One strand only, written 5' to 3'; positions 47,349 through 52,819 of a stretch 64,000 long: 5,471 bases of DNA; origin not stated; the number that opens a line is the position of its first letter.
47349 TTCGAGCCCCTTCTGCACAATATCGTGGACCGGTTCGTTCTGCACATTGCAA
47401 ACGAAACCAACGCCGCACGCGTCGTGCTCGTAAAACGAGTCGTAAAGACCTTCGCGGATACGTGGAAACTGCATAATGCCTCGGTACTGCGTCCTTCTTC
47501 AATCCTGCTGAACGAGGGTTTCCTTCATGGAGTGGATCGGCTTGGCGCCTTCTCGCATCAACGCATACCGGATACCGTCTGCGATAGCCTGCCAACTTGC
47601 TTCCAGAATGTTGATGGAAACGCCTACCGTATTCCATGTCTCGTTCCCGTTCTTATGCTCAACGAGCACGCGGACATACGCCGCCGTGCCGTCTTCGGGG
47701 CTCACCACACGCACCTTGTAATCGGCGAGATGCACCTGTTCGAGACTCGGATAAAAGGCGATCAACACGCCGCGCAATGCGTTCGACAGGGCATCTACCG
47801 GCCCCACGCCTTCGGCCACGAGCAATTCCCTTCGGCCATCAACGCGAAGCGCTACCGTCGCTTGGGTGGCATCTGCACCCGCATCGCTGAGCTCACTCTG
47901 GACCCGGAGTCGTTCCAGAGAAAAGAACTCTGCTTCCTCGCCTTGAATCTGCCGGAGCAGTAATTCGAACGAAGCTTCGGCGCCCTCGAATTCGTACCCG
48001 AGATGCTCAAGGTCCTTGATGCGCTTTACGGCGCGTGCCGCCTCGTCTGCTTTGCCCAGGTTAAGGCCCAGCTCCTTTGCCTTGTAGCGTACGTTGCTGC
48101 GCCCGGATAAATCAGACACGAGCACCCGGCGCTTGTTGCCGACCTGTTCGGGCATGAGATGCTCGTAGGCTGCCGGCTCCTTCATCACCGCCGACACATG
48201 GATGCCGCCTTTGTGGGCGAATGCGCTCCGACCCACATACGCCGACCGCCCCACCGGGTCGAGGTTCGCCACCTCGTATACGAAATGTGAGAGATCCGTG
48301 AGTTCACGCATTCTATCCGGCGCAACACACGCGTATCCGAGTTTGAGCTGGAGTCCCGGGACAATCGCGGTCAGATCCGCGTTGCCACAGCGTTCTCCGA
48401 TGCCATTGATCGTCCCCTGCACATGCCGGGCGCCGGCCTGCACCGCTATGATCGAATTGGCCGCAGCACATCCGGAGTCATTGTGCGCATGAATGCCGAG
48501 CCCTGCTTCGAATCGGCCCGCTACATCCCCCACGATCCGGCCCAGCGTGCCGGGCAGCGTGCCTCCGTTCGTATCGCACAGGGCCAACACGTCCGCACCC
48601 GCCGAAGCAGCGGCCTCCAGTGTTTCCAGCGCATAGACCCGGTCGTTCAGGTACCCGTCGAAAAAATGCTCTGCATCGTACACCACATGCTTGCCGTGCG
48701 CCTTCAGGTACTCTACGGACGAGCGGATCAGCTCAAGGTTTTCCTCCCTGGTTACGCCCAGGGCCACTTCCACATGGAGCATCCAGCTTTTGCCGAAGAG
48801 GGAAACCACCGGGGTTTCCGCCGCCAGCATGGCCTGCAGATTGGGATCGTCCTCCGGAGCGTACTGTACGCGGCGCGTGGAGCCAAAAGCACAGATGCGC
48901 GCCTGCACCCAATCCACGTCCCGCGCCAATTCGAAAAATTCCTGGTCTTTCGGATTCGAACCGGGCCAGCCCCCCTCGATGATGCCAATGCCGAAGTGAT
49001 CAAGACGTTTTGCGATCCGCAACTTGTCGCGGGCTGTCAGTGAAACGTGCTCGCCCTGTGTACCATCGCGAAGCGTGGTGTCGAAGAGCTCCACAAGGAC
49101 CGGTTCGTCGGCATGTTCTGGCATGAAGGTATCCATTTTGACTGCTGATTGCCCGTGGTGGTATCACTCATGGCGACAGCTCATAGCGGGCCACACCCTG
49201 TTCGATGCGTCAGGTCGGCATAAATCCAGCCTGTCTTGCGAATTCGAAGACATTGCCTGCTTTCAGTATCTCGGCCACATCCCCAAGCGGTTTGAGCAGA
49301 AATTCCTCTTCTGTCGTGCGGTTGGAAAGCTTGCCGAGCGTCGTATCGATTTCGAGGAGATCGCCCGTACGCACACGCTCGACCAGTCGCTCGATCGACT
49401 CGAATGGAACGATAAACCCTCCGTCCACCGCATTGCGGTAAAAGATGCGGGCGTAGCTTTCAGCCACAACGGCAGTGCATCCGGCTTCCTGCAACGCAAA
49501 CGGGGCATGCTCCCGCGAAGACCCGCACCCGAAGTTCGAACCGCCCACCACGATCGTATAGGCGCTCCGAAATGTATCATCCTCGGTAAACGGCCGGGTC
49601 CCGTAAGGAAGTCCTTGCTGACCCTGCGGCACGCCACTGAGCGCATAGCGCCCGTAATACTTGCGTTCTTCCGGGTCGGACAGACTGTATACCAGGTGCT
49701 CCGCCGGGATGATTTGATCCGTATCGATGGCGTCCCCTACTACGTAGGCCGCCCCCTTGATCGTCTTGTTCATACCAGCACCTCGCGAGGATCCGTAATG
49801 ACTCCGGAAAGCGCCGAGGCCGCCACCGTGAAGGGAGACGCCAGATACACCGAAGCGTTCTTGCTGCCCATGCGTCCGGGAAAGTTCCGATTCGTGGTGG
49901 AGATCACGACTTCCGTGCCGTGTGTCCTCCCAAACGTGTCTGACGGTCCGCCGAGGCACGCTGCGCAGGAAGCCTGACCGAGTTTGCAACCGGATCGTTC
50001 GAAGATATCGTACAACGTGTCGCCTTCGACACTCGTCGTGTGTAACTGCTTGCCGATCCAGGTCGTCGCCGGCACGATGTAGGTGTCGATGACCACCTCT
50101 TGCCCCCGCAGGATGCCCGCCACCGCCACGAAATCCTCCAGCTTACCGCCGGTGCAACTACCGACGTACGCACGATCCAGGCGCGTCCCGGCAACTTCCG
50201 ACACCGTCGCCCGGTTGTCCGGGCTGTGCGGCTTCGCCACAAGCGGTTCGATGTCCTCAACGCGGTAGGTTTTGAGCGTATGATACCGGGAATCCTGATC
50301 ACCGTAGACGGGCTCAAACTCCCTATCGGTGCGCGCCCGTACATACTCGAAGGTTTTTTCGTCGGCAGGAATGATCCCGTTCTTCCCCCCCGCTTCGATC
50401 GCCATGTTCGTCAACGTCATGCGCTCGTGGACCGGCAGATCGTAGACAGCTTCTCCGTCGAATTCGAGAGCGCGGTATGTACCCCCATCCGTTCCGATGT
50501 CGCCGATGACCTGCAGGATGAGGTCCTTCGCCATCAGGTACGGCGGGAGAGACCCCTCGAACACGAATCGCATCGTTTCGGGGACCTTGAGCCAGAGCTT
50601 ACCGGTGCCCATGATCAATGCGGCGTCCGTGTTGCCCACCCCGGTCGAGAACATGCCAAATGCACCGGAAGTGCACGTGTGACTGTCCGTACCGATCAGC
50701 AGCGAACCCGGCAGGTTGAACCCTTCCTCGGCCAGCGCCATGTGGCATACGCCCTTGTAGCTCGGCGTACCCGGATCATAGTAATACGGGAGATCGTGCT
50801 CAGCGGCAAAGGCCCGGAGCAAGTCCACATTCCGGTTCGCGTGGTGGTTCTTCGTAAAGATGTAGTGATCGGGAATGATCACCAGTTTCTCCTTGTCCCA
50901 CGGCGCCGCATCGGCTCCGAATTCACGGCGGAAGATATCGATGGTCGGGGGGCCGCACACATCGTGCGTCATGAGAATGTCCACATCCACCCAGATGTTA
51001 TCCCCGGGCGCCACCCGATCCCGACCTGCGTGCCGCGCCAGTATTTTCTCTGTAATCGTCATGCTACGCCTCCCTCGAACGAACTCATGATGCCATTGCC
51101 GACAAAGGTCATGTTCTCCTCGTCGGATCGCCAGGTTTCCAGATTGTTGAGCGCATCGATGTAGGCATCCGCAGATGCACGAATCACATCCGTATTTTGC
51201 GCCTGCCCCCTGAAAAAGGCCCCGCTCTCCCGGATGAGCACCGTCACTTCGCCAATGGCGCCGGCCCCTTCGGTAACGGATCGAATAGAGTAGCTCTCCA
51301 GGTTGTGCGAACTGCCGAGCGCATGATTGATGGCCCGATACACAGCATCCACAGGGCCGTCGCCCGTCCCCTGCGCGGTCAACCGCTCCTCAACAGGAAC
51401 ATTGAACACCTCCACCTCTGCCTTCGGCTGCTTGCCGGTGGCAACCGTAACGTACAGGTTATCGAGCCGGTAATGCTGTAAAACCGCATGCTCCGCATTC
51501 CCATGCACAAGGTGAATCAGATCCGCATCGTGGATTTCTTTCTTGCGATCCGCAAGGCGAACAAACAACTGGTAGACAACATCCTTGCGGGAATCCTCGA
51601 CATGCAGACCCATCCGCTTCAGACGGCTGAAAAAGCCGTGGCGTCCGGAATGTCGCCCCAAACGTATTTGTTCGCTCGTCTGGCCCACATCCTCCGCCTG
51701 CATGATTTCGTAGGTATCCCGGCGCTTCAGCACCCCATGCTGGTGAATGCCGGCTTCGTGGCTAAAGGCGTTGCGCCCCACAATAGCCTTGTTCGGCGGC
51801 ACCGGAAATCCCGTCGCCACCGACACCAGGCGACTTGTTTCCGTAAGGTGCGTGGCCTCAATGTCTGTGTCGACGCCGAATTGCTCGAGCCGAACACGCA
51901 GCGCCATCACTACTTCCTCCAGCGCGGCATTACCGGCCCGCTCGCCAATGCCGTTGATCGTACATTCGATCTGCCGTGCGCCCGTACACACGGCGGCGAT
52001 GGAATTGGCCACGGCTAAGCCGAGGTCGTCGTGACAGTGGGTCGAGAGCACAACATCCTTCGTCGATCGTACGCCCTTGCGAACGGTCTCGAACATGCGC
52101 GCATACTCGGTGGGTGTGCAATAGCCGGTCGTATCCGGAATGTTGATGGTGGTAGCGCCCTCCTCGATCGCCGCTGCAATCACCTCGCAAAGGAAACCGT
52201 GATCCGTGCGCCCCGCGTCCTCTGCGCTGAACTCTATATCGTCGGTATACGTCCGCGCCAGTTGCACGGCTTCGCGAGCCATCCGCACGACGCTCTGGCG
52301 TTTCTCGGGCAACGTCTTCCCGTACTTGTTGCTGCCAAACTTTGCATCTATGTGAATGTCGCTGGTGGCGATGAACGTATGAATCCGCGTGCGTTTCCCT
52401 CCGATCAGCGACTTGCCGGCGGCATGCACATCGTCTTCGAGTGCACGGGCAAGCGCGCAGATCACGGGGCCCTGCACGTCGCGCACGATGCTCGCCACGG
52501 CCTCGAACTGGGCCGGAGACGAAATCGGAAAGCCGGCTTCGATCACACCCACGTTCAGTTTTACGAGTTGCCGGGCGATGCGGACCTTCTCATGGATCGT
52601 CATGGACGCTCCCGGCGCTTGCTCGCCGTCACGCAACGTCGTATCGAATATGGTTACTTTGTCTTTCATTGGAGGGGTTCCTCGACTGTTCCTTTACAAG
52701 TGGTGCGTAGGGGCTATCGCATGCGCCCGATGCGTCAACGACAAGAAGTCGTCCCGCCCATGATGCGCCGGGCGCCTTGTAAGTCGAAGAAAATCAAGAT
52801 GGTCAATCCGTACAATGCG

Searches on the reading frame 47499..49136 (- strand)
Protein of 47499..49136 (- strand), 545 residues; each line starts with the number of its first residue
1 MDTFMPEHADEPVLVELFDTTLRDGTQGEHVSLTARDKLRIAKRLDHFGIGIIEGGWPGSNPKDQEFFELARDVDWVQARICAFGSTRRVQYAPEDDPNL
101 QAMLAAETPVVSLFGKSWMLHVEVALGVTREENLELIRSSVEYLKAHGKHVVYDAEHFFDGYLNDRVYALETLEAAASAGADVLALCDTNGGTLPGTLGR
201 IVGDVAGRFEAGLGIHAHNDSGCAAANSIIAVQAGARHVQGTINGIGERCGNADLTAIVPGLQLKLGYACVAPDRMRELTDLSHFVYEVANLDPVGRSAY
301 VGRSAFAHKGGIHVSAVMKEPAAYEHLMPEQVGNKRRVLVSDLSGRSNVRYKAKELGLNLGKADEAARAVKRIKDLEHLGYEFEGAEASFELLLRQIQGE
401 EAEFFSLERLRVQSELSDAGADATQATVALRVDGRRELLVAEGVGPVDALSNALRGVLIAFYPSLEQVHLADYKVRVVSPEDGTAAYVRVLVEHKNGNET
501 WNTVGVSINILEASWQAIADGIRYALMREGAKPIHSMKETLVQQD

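Call 62: search_protein_families(library=pfam, proteins=[window:47499-49136:-], max_evalue=0.001)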
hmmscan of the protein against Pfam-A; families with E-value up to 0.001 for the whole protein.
window:47499-49136:- (545 aa): 3 families
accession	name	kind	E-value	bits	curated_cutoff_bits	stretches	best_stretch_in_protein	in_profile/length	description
PF00682.25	HMGL-like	-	2.5e-45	155.4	29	1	15-263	2-240/260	HMGL-like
PF08502.15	LeuA_dimer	-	4.6e-25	88.5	24.9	1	386-525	3-130/131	LeuA allosteric (dimerisation) domain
PF22617.1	HCS_D2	-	7.4e-19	68.4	27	1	301-376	2-77/82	Homocitrate synthase post-HMGL domain-like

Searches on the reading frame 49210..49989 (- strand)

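Call 62: search_protein_families(library=pfam, proteins=[window:49210-49989:-], max_evalue=0.001)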
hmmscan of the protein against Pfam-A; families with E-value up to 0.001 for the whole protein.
window:49210-49989:- (259 aa): 1 family
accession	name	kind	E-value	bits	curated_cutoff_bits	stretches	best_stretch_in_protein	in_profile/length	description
PF00694.25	Aconitase_C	-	2.1e-18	67.4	22.8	1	143-192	74-123/131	Aconitase C-terminal domain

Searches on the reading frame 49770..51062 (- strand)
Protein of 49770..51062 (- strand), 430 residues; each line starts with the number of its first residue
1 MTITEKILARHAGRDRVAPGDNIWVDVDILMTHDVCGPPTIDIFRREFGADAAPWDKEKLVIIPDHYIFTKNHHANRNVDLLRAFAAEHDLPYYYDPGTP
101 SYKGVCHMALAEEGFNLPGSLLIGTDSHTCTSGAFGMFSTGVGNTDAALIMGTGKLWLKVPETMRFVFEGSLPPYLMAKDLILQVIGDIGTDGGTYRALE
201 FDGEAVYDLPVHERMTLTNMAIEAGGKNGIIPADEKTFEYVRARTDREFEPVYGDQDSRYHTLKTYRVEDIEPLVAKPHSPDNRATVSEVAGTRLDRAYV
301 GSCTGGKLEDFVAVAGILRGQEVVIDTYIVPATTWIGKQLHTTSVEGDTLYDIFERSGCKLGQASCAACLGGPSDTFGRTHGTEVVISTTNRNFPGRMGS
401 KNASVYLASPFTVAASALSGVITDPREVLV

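Call 62: search_protein_families(library=pfam, proteins=[window:49770-51062:-], max_evalue=0.001)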
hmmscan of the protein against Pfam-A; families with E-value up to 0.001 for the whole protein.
window:49770-51062:- (430 aa): 1 family
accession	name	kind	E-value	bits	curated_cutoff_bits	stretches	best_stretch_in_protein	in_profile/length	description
PF00330.25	Aconitase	-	1.7e-84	284.9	28.7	2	5-290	1-306/463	Aconitase family (aconitate hydratase)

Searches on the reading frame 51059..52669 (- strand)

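Call 62: search_protein_families(library=pfam, proteins=[window:51059-52669:-], max_evalue=0.001)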
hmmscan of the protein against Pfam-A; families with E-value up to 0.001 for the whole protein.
window:51059-52669:- (536 aa): 3 families
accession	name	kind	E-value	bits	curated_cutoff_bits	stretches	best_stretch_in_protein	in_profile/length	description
PF00682.25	HMGL-like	-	4.9e-86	288.8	29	1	4-282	1-260/260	HMGL-like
PF08502.15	LeuA_dimer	-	4.5e-31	107.9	24.9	1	378-510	1-130/131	LeuA allosteric (dimerisation) domain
PF22617.1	HCS_D2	-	1.5e-25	89.8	27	1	296-377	1-82/82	Homocitrate synthase post-HMGL domain-like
